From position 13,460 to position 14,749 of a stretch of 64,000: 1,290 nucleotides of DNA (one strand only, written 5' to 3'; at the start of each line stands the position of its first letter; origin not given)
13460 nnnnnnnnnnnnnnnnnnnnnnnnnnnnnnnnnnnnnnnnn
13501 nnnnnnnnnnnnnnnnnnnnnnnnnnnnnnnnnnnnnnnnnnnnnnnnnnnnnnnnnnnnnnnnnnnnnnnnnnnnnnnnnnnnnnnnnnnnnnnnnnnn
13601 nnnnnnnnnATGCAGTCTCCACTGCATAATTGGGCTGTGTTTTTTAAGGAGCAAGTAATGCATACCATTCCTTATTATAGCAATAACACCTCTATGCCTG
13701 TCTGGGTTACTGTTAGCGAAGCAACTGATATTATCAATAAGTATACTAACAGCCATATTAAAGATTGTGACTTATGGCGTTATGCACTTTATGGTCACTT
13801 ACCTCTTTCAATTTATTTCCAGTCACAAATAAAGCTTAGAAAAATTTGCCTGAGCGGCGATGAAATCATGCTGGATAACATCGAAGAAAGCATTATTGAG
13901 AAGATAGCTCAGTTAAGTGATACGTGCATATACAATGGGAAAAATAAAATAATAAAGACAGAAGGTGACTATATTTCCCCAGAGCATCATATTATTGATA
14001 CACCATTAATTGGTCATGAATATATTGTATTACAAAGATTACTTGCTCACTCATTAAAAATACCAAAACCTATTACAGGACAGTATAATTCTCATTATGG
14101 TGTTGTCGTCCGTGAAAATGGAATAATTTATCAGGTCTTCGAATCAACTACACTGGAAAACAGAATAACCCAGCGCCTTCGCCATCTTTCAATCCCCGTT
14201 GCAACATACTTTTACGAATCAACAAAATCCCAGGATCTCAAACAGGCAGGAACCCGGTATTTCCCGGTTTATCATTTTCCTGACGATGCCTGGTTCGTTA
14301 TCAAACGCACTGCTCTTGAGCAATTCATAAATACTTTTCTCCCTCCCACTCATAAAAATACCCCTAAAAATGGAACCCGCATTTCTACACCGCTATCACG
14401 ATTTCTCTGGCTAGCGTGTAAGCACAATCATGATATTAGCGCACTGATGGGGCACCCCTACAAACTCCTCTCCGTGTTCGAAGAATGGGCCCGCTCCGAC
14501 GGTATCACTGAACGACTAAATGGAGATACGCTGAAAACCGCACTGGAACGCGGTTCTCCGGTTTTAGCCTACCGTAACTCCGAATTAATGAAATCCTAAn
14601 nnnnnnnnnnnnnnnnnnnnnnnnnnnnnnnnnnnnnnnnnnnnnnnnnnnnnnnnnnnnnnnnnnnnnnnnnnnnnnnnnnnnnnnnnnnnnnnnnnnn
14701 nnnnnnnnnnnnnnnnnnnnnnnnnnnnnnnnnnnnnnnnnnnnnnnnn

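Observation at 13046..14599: Unknown gene divergently transcribed from tssB across a 612-bp AT-rich region: candidate island-encoded regulator or accessory factor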

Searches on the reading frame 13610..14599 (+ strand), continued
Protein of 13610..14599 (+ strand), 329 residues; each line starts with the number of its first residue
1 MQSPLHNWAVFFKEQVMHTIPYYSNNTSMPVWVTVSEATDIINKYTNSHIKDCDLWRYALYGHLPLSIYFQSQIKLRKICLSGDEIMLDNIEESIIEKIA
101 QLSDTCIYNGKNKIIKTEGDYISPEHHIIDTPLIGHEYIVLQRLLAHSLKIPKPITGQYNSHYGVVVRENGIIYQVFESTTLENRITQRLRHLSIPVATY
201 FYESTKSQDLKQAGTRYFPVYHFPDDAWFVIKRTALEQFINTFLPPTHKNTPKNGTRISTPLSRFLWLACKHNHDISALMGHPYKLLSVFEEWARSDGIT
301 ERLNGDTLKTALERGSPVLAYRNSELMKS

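Call 66: find_encoding_contigs(protein=P0004, flank=10000, max_places=1)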
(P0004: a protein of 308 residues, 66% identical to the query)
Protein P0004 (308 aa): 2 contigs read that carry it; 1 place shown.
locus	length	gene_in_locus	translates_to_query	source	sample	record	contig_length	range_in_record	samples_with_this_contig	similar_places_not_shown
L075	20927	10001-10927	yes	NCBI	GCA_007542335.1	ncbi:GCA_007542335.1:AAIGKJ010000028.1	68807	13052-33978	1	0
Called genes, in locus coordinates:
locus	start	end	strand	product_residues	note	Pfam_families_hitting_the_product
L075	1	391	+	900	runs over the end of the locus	PF02861:Clp_N (weak), PF23569:NBD_SMAX1, PF00004:AAA, PF13191:AAA_16 (weak), PF17871:AAA_lid_9, PF07724:AAA_2, PF07728:AAA_5, PF10431:ClpB_D2-small, +3 more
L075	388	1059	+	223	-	PF11319:VasI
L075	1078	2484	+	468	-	PF06812:ImpA_N, PF16989:T6SS_VasJ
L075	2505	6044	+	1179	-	PF14331:IcmF-related_N, PF06761:IcmF-related, PF21070:IcmF_helical, PF06744:IcmF_C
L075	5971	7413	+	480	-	PF06812:ImpA_N, PF12486:VasL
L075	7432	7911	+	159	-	PF05638:T6SS_HCP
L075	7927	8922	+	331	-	PF26125:AcrVA2-like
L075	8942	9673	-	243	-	PF25851:YafT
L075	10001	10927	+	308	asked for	-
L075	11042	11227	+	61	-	PF05930:Phage_AlpA, PF12728:HTH_17 (weak)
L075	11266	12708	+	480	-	-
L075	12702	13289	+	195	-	PF11198:DUF2857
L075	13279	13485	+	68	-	PF01258:zf-dskA_traR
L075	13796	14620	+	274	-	PF08900:AcaB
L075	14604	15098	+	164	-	PF11358:DUF3158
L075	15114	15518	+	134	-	PF00436:SSB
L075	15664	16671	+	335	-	PF01507:PAPS_reduct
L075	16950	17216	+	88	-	-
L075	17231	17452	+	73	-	PF27407:YubE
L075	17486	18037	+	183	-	-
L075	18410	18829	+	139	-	PF12101:DUF3577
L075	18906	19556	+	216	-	PF11679:DUF3275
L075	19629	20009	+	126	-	-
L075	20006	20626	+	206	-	-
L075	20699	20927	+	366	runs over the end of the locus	PF19587:DUF6094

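Call 67: find_encoding_contigs(protein=P0007, flank=10000, max_places=1)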
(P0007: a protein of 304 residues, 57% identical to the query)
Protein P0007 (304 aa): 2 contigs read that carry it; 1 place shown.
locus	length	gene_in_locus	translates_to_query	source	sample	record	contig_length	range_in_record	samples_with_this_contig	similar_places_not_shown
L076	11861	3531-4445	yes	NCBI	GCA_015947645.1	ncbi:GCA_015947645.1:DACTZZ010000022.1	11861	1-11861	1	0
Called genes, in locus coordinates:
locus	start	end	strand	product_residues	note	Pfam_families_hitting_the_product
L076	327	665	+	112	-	-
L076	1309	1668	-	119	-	-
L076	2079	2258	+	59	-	-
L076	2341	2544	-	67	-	PF05321:HHA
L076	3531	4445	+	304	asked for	-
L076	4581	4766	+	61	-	PF05930:Phage_AlpA, PF12728:HTH_17 (weak)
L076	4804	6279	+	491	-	-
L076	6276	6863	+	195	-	PF11198:DUF2857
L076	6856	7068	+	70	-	PF01258:zf-dskA_traR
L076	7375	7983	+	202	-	PF11140:DUF2913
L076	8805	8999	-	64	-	PF12651:RHH_3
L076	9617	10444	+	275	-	PF08900:AcaB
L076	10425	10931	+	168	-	PF11358:DUF3158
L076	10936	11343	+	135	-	PF00436:SSB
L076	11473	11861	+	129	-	PF01507:PAPS_reduct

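Call 79: search_dna_similar(query=window:13658-14599:+, collection=plasmids, mode=protein, max_rows=12, max_evalue=0.001)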
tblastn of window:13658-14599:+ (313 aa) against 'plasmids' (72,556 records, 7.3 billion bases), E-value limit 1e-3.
Records with a match: 14; places in all: 15; records where one place covers at least 80% of the query: 10.
Best place of each record, by identity: <60% 14.
By first word of the organism name: Klebsiella 10; Escherichia 3; Salmonella 1.
By predicted mobility (MOB-suite, as given by PLSDB): non-mobilizable 7; conjugative 7.
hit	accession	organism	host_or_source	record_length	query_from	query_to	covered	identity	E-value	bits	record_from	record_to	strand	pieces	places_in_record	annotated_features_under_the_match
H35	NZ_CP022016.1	Salmonella enterica subsp. enterica serovar India str. ...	-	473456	16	301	91%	43.2%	3e-68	237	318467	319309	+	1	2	hypothetical protein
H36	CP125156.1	Klebsiella pneumoniae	-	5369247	13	301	92%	41.2%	7e-56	243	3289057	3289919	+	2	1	none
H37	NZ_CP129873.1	Klebsiella pneumoniae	Homo sapiens,whole organism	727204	13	301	92%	41.0%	3e-68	237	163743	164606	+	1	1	hypothetical protein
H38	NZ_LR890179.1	Klebsiella pneumoniae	-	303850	13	301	92%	40.3%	4e-65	228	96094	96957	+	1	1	hypothetical protein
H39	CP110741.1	Klebsiella pneumoniae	Homo sapiens,urine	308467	13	301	92%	40.3%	4e-65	228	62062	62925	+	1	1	hypothetical protein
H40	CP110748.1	Klebsiella pneumoniae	Homo sapiens,urine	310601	13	301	92%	40.3%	4e-65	228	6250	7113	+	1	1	hypothetical protein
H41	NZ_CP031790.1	Klebsiella pneumoniae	Homo sapiens,rectal swab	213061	13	301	92%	40.3%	5e-65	228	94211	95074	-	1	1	hypothetical protein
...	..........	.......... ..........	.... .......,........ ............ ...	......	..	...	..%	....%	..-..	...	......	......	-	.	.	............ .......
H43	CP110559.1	Klebsiella pneumoniae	Homo sapiens,urine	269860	13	301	92%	40.3%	5e-65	228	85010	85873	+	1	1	hypothetical protein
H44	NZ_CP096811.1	Klebsiella pneumoniae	Homo sapiens,sputum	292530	13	301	92%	40.3%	5e-65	228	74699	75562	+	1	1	hypothetical protein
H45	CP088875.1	Escherichia coli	Homo sapiens,blood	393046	13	118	34%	36.8%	3e-13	78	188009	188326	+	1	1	inverse autotransporter beta domain-containing protein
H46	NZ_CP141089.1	Escherichia coli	Homo sapiens,Infected Human Urine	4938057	13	118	34%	36.8%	2e-12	75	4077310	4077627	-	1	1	none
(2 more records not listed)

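Call 80: search_dna_similar(query=window:13658-14599:+, collection=phages, mode=protein, max_rows=12, max_evalue=0.001)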
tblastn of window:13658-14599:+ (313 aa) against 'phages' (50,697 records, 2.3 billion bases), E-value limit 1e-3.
No match.

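Call 91: predict_structure(alignment_id=A3)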
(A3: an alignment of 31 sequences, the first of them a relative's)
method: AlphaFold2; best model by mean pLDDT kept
length: 250 residues; sequences in the alignment: 31
mean_pLDDT: 86.7   pTM: 0.49
mean pLDDT of the five models: 86.7, 86.4, 84.3, 82.0, 80.4
residues with pLDDT >= 90: 125; 70-90: 103; 50-70: 14; < 50: 8
segments of 3 or more residues with pLDDT < 50: 1-8
pLDDT, mean of each block of 10 residues (from residue 1): 43 91 93 87 84 92 95 90 90 94 90 85 69 92 97 98 90 69 87 90 88 90 88 90 83
secondary structure, 60 per line:
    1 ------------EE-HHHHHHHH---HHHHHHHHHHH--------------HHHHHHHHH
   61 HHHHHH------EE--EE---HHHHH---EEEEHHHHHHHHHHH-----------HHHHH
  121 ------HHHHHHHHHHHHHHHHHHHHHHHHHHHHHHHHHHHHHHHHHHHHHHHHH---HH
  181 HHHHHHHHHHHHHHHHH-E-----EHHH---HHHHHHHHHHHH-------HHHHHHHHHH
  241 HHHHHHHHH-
elements in order: H16-23 H27-37 H52-66 H82-86 E90-93 H94-104 H116-120 H127-175 H179-197 H212-223 H231-249

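Call 96: fold_search(model_id=the predicted structure, library=afdb50)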
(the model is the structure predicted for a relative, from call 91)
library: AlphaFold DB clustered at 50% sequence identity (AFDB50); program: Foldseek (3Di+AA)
matches with E <= 10: 126; with E <= 0.001: 81
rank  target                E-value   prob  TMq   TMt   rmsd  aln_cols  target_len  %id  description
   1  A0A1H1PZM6            3.1e-22  1.00  0.49  0.43  12.1       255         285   53  Receptor protein-tyrosine kinase [Halopseudomonas litoralis]
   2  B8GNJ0                4.6e-22  1.00  0.55  0.54   9.8       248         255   49  Receptor protein-tyrosine kinase [Thioalkalivibrio sulfidiphilus (strain HL-EbGR7)]
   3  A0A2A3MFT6            4.9e-22  1.00  0.54  0.55   9.6       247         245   54  Receptor protein-tyrosine kinase [Pseudomonas abyssi]
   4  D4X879                9.5e-22  1.00  0.47  0.26  21.7       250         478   48  Putative DNA topoisomerase [Achromobacter piechaudii ATCC 43553]
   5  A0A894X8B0            8.8e-21  1.00  0.47  0.43   9.6       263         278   43  Receptor protein-tyrosine kinase [Pseudomonas aeruginosa]
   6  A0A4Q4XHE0            1.2e-19  1.00  0.57  0.43   9.6       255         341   41  Receptor protein-tyrosine kinase
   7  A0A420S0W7            3.4e-19  1.00  0.56  0.50   9.9       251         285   43  Receptor protein-tyrosine kinase [Gibberella intermedia]
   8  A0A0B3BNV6            7.5e-19  1.00  0.52  0.52   9.5       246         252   43  Receptor protein-tyrosine kinase [Pseudomonas flexibilis]
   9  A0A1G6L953            7.9e-19  1.00  0.48  0.43  10.2       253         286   48  Receptor protein-tyrosine kinase [Paracidovorax valerianellae]
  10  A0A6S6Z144            1.7e-18  1.00  0.47  0.54  11.3       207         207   65  Receptor protein-tyrosine kinase [Achromobacter pestifer]
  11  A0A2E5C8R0            2.5e-18  1.00  0.57  0.56   9.8       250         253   39  Protein kinase
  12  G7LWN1                1.0e-17  1.00  0.51  0.51  14.7       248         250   41  Receptor protein-tyrosine kinase
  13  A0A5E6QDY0            1.7e-17  1.00  0.45  0.48  41.3       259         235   40  Receptor protein-tyrosine kinase [Pseudomonas fluorescens]
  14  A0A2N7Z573            2.5e-17  1.00  0.46  0.46  15.0       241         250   42  Protein kinase
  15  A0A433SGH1            6.7e-17  1.00  0.57  0.60  12.7       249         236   36  Uncharacterized protein [Saezia sanguinis]
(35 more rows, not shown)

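Call 110: profile_search(alignment_id=A1)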
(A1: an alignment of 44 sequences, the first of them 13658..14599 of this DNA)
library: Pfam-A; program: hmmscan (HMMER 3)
A. the first sequence (313 residues): domains with independent E <= 10: 0; with E <= 0.001: 0
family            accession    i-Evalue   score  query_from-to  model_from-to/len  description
(no Pfam family matches the first sequence, even at E <= 10)
B. every sequence of the alignment scanned on its own (44 sequences): families by number of members that match
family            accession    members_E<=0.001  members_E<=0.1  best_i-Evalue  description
Cas10-Cmr2_palm2  PF22335.1                  0               1        4.7e-03  Cas10/Cmr2, second palm domain
Topo-V_HhH_2_2nd  PF21616.3                  0               1        4.5e-02  Topoisomerase V, second (HhH)2 tandem domain
DUF4883           PF16224.10                 0               1        9.3e-02  DOmain of unknown function (DUF4883)

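Call 111: profile_search(alignment_id=A3)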
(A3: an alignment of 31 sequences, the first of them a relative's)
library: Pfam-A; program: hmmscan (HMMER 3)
A. the first sequence (250 residues): domains with independent E <= 10: 0; with E <= 0.001: 0
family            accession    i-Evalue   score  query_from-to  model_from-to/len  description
(no Pfam family matches the first sequence, even at E <= 10)
B. every sequence of the alignment scanned on its own (31 sequences): families by number of members that match
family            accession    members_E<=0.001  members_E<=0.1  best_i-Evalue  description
Bap31_Bap29_C     PF18035.6                  0               2        5.6e-03  Bap31/Bap29 cytoplasmic coiled-coil domain
Cwf_Cwc_15        PF04889.17                 0               1        2.2e-02  Cwf15/Cwc15 cell cycle control protein
ZapB              PF06005.17                 0               1        2.5e-02  Cell division protein ZapB
DUF5315           PF17242.7                  0               1        8.4e-02  Disordered region of unknown function (DUF5315)
SIKE              PF05769.16                 0               1        9.6e-02  SIKE family

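Call 113: list_cluster_members(proteins=[P0201, P0192, P0195, P0207, P0210, P0182, P0176])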
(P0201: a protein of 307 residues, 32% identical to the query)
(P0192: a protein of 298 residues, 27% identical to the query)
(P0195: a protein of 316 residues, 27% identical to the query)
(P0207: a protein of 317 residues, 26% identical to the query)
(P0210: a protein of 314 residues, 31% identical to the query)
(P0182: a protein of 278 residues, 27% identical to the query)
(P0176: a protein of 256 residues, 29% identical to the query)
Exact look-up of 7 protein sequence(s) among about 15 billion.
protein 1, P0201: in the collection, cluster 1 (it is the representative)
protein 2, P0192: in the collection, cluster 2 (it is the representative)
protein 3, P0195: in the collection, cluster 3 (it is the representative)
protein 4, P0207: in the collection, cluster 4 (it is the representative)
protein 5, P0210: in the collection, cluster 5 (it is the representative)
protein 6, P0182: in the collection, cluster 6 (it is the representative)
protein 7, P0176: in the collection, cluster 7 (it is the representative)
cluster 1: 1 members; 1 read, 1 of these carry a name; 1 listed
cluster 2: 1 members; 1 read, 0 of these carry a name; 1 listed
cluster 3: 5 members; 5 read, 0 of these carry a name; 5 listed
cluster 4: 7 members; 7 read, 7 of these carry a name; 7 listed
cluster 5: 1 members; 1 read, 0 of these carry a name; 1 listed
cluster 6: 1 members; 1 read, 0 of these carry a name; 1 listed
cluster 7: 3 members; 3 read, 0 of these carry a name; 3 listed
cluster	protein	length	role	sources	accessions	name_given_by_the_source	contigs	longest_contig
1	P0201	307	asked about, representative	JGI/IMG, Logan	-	hypothetical protein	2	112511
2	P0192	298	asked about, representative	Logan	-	-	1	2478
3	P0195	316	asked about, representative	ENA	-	-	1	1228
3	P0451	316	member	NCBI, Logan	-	-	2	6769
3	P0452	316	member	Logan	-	-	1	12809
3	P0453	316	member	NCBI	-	-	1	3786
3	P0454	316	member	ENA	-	-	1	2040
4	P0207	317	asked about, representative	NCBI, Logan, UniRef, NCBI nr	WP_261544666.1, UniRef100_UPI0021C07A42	hypothetical protein [Burkholderia multivorans] | hypothetical protein n=1 Tax=Burkholderia multivorans TaxID=87883 RepID=UPI0021C07A42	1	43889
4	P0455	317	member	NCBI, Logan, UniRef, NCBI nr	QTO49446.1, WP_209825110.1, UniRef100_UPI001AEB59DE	hypothetical protein [Burkholderia latens] | hypothetical protein n=1 Tax=Burkholderia latens TaxID=488446 RepID=UPI001AEB59DE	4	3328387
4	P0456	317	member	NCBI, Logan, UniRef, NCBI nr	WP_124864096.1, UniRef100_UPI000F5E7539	hypothetical protein [Burkholderia anthina] | hypothetical protein n=1 Tax=Burkholderia anthina TaxID=179879 RepID=UPI000F5E7539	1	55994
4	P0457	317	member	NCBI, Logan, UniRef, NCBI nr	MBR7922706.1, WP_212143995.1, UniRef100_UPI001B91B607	hypothetical protein [Burkholderia multivorans] | hypothetical protein n=1 Tax=Burkholderia multivorans TaxID=87883 RepID=UPI001B91B607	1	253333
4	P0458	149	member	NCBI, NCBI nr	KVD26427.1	hypothetical protein WI83_25715 [Burkholderia ubonensis]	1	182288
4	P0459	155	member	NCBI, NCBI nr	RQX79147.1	hypothetical protein DF034_30400 [Burkholderia anthina]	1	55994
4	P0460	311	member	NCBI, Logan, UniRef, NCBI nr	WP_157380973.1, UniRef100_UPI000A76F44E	hypothetical protein [Burkholderia ubonensis] | hypothetical protein n=1 Tax=Burkholderia ubonensis TaxID=101571 RepID=UPI000A76F44E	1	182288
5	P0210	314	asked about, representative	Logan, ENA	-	-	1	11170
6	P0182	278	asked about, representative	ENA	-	-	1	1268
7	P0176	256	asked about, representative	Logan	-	-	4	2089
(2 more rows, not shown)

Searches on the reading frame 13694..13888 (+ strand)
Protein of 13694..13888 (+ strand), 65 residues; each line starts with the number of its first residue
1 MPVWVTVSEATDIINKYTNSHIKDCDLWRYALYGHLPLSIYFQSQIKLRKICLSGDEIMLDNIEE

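Call 109: search_solved_structures(query=window:13694-13888:+, max_evalue=10)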
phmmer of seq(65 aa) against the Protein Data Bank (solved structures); distinct sequences matched with E-value up to 10: 0.
